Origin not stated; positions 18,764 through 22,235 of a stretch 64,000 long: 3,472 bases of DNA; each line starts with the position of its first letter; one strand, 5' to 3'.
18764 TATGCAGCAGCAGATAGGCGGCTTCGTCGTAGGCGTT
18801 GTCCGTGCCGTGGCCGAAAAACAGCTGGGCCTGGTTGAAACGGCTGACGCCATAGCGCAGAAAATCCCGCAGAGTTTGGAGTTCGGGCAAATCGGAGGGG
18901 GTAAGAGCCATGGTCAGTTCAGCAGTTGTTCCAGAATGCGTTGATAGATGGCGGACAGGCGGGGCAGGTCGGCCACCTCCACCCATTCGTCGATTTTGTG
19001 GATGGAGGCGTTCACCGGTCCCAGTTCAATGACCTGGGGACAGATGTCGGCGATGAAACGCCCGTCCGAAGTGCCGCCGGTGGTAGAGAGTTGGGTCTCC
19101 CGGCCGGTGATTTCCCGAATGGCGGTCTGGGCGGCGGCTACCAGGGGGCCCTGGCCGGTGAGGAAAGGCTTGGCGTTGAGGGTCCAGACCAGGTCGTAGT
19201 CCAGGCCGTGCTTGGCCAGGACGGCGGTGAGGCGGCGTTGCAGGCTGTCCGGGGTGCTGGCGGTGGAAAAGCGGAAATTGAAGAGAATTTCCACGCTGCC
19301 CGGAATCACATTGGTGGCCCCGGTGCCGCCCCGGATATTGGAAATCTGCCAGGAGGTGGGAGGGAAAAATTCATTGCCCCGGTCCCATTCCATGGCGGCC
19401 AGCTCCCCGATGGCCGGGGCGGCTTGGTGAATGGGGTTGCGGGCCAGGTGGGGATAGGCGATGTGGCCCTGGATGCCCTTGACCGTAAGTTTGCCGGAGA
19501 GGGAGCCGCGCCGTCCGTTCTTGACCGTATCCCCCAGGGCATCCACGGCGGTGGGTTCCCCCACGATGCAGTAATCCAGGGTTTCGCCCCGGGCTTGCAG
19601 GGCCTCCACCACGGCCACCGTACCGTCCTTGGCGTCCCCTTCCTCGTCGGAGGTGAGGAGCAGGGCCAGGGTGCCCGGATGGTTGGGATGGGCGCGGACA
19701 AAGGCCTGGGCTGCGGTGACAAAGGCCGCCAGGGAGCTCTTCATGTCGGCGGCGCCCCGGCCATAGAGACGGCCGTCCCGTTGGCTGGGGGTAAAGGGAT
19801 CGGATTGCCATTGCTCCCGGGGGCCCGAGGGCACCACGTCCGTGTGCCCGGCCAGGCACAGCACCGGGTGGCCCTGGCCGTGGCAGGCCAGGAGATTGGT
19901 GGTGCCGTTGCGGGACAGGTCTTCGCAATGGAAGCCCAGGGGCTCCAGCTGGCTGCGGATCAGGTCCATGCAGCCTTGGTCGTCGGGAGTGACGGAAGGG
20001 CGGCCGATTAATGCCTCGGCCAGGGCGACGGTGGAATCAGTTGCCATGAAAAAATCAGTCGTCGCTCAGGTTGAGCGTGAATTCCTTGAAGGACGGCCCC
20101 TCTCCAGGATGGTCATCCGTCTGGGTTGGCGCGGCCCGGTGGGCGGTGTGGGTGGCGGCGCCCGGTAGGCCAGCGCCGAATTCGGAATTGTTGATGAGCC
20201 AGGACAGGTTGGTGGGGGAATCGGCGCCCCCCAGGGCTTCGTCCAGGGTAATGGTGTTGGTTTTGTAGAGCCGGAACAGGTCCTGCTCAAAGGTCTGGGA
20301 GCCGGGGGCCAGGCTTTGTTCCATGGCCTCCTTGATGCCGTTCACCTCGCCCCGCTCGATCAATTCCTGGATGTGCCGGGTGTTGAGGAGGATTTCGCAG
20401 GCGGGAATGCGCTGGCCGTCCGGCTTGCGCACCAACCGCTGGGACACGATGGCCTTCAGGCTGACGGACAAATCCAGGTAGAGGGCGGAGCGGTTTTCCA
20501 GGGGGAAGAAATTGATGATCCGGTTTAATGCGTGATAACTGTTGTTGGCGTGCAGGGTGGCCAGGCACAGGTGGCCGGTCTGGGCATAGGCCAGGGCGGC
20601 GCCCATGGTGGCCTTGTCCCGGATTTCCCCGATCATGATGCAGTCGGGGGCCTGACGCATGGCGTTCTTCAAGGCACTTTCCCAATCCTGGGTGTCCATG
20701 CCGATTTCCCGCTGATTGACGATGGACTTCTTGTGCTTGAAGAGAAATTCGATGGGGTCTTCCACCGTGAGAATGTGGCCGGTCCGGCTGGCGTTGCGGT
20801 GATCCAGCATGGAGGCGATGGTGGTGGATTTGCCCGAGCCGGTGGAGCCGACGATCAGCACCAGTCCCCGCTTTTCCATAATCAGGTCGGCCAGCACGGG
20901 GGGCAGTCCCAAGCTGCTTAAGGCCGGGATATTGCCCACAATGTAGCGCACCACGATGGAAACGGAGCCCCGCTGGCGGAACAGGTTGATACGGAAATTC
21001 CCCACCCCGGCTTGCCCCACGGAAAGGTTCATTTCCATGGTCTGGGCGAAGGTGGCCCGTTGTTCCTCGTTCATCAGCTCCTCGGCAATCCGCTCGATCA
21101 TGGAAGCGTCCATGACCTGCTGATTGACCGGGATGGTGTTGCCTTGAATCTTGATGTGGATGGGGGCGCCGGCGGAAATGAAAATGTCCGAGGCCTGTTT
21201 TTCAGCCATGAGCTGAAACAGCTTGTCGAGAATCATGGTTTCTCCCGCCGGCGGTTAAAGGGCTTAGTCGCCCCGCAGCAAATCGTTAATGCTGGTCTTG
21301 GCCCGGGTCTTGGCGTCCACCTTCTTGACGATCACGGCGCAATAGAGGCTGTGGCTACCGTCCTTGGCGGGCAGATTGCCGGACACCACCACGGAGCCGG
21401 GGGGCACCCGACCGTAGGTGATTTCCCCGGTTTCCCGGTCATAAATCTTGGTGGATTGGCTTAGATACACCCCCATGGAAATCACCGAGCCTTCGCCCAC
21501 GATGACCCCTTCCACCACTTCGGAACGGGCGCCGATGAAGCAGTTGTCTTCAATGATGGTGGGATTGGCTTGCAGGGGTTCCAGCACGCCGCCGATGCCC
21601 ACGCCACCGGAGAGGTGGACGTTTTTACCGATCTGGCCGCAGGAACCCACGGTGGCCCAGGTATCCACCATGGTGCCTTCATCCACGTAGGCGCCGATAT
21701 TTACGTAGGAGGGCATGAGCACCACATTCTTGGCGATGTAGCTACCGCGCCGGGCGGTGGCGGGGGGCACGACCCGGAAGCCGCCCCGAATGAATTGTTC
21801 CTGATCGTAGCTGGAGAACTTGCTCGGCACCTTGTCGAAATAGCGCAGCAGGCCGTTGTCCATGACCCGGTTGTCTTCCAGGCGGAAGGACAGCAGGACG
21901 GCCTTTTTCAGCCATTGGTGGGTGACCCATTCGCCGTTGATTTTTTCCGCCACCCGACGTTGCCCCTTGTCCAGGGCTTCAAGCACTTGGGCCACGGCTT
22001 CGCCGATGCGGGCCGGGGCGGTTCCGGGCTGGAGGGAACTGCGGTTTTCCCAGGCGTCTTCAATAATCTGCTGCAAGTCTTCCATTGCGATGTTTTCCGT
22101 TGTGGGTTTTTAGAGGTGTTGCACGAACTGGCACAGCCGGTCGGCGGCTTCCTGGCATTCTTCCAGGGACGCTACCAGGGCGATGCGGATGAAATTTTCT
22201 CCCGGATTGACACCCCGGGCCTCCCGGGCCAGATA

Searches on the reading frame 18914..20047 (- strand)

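Call 4: search_protein_families(library=ncbifam, proteins=[window:18914-20047:-])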
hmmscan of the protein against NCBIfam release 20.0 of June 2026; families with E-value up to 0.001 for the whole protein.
window:18914-20047:- (377 aa): 55 families (the best 25 are shown)
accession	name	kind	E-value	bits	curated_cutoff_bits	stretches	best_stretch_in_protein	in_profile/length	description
NF009557.0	PRK13009.1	equivalog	1.1e-168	561.3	284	1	5-376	4-375/377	succinyl-diaminopimelate desuccinylase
TIGR01246.1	dapE_proteo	equivalog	4.1e-162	539.4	361.8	1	7-375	2-370/370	succinyl-diaminopimelate desuccinylase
TIGR01910.1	DapE-ArgE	subfamily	8.1e-52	176.6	217.6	1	7-361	1-367/373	ArgE/DapE family deacylase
NF006399.0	PRK08651.1-2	equivalog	2.2e-46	158.7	381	1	22-373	26-402/405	succinyl-diaminopimelate desuccinylase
NF005710.0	PRK07522.1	subfamily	3.3e-46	158.2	412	1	5-375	9-388/391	acetylornithine deacetylase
NF006365.0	PRK08588.1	subfamily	9.5e-45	153.5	289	1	48-377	52-382/383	succinyl-diaminopimelate desuccinylase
TIGR01892.1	AcOrn-deacetyl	equivalog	6.3e-43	147.2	297.7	1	13-371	6-364/365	acetylornithine deacetylase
NF006400.0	PRK08651.1-3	equivalog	6.5e-37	127.3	374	1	52-376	75-407/410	succinyl-diaminopimelate desuccinylase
NF003474.0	PRK05111.1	equivalog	1.2e-36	126.5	460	1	24-374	33-379/383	acetylornithine deacetylase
NF009555.0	PRK13004.1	equivalog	1.9e-35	122.5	321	1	6-290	17-292/399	YgeY family selenium metabolism-linked hydrolase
TIGR01900.1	dapE-gram_pos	equivalog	3e-35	121.8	304.2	1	5-372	4-350/351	succinyl-diaminopimelate desuccinylase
NF009558.0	PRK13013.1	equivalog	1e-33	116.7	428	2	4-208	16-228/429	acetylornithine deacetylase/succinyl-diaminopimelate desuccinylase family protein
NF010589.0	PRK13983.1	equivalog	1.5e-31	109.8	333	1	50-372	73-406/409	M20 family metallo-hydrolase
NF005306.0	PRK06837.1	subfamily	2.5e-30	105.6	376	1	62-363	99-409/427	ArgE/DapE family deacylase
NF006326.0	PRK08554.1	equivalog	1.3e-29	103.3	354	2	24-166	35-173/446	peptidase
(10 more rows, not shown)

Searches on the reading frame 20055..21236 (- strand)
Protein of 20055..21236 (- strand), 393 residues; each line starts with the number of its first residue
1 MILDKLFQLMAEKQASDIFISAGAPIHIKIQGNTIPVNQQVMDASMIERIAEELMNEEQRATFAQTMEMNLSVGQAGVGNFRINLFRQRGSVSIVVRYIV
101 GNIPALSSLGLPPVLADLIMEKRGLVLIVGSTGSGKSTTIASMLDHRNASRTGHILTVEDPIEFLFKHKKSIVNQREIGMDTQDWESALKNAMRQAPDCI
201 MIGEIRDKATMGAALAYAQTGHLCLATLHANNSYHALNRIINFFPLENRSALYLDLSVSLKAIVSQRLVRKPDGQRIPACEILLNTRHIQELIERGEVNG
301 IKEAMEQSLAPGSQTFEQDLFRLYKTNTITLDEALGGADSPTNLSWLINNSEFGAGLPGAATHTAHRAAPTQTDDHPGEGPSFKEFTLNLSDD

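Call 4: search_protein_families(library=ncbifam, proteins=[window:20055-21236:-])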
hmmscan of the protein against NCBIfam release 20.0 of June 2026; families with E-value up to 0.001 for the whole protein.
window:20055-21236:- (393 aa): 19 families
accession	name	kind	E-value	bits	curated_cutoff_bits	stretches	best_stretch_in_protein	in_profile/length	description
TIGR01420.1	pilT_fam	subfamily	1.5e-123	412.4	319.1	1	3-342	2-342/343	PilT/PilU family type 4a pilus ATPase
TIGR02525.1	plasmid_TraJ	equivalog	3.8e-54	184.1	368.3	1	4-331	13-360/372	plasmid transfer ATPase TraJ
TIGR02524.1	dot_icm_DotB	equivalog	6.9e-38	130.8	463.3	1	3-322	6-338/358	Dot/Icm type IV secretion system ATPase DotB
NF041000.1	ATPase_ComGA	equivalog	1.5e-36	125.8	300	1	5-270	2-266/267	competence type IV pilus ATPase ComGA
TIGR02533.1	type_II_gspE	equivalog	3.6e-36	124.8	630.25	1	115-271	235-381/486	type II secretion system ATPase GspE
NF007755.0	PRK10436.1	equivalog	1.9e-34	119.1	617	1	3-271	89-357/465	type II secretion system protein GspE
TIGR02538.1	type_IV_pilB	equivalog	4.7e-32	111.3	675.65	1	118-271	311-454/564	type IV-A pilus assembly ATPase PilB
NF053534.1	T4PilAsmATPsTfpB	equivalog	1.3e-28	99.7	850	1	117-271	330-474/584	type IV pilus assembly ATPase TfpB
TIGR02782.1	TrbB_P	equivalog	1.1e-16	61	304.55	1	115-244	129-256/303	P-type conjugative transfer ATPase TrbB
TIGR02788.1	VirB11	equivalog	7.5e-16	58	249.95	1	120-252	141-273/308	P-type DNA transfer ATPase VirB11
TIGR03819.1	heli_sec_ATPase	hypoth_equivalog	2.8e-15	56.3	373.15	1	114-276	170-333/340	TadA family conjugal transfer-associated ATPase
NF058587.1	archaellum_moto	equivalog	3.8e-15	55.6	550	1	118-240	270-393/527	archaellum flagellar ATPase motor FlaI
NF010407.0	PRK13833.1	subfamily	3.2e-12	46.5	499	1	121-241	142-260/323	conjugal transfer protein TrbB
NF010469.0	PRK13894.1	subfamily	3.3e-12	46.4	508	1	115-247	142-271/320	conjugal transfer ATPase TrbB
NF010425.0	PRK13851.1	equivalog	9.6e-10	37.8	461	1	123-242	162-282/344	type IV secretion system protein VirB11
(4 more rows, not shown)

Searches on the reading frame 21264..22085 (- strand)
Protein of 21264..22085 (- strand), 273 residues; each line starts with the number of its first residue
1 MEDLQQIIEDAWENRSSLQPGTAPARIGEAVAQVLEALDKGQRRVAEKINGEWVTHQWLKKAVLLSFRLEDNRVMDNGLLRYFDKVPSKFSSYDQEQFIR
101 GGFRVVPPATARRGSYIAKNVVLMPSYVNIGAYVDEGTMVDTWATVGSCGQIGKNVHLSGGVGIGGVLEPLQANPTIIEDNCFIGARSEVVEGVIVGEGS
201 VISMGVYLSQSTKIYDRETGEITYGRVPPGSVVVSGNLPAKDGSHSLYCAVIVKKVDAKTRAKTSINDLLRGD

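Call 4: search_protein_families(library=ncbifam, proteins=[window:21264-22085:-])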
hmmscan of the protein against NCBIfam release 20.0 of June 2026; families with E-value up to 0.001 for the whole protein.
window:21264-22085:- (273 aa): 18 families
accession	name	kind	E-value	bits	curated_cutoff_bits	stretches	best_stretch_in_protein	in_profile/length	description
TIGR00965.1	dapD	equivalog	8.8e-145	481.2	375.4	1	4-272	2-270/271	2,3,4,5-tetrahydropyridine-2,6-dicarboxylate N-succinyltransferase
NF008808.1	PRK11830.1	equivalog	1.1e-116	388.6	204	1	30-271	2-243/243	2,3,4,5-tetrahydropyridine-2,6-dicarboxylate N-succinyltransferase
TIGR03532.1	DapD_Ac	equivalog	1.5e-30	106.6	231.75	1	104-208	88-193/231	2,3,4,5-tetrahydropyridine-2,6-dicarboxylate N-acetyltransferase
TIGR03570.1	NeuD_NnaD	subfamily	9.2e-10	38.4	160.8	1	107-206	92-184/202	NeuD/PglB/VioB family sugar acetyltransferase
NF010937.0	PRK14357.1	equivalog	1.9e-07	30.3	658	1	99-209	309-417/448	bifunctional UDP-N-acetylglucosamine diphosphorylase/glucosamine-1-phosphate N-acetyltransferase GlmU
NF010934.1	PRK14354.1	equivalog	9.6e-07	27.7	450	1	96-210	313-425/447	bifunctional UDP-N-acetylglucosamine diphosphorylase/glucosamine-1-phosphate N-acetyltransferase GlmU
NF002060.0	PRK00892.1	subfamily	1.4e-06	27.7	207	0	177-214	115-152/345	UDP-3-O-(3-hydroxymyristoyl)glucosamine N-acyltransferase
TIGR03535.1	DapD_actino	equivalog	3.3e-06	26.4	441.5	1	101-241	152-287/320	2,3,4,5-tetrahydropyridine-2,6-dicarboxylate N-succinyltransferase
TIGR01853.1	lipid_A_lpxD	equivalog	5.6e-06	25.5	242.5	0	178-215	113-150/325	UDP-3-O-(3-hydroxymyristoyl)glucosamine N-acyltransferase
TIGR03536.1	DapD_gpp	equivalog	7.3e-06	25.1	518.45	1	98-214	174-287/341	2,3,4,5-tetrahydropyridine-2,6-dicarboxylate N-succinyltransferase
NF041874.1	EPS_EpsC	equivalog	1.4e-05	24.9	150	1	130-203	66-141/168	serine O-acetyltransferase EpsC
TIGR01173.1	glmU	equivalog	5.7e-05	22.1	366.85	1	97-209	315-425/452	bifunctional UDP-N-acetylglucosamine diphosphorylase/glucosamine-1-phosphate N-acetyltransferase GlmU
NF006986.0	PRK09451.1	equivalog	5.7e-05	22.1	725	1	105-210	326-429/456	bifunctional UDP-N-acetylglucosamine diphosphorylase/glucosamine-1-phosphate N-acetyltransferase GlmU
NF052502.1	man1P_GTase_Rv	exception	9.6e-05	21.4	440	1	126-215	247-337/352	mannose-1-phosphate guanylyltransferase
NF010933.0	PRK14353.1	equivalog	0.00017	20.4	505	1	97-210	304-415/453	bifunctional UDP-N-acetylglucosamine diphosphorylase/glucosamine-1-phosphate N-acetyltransferase GlmU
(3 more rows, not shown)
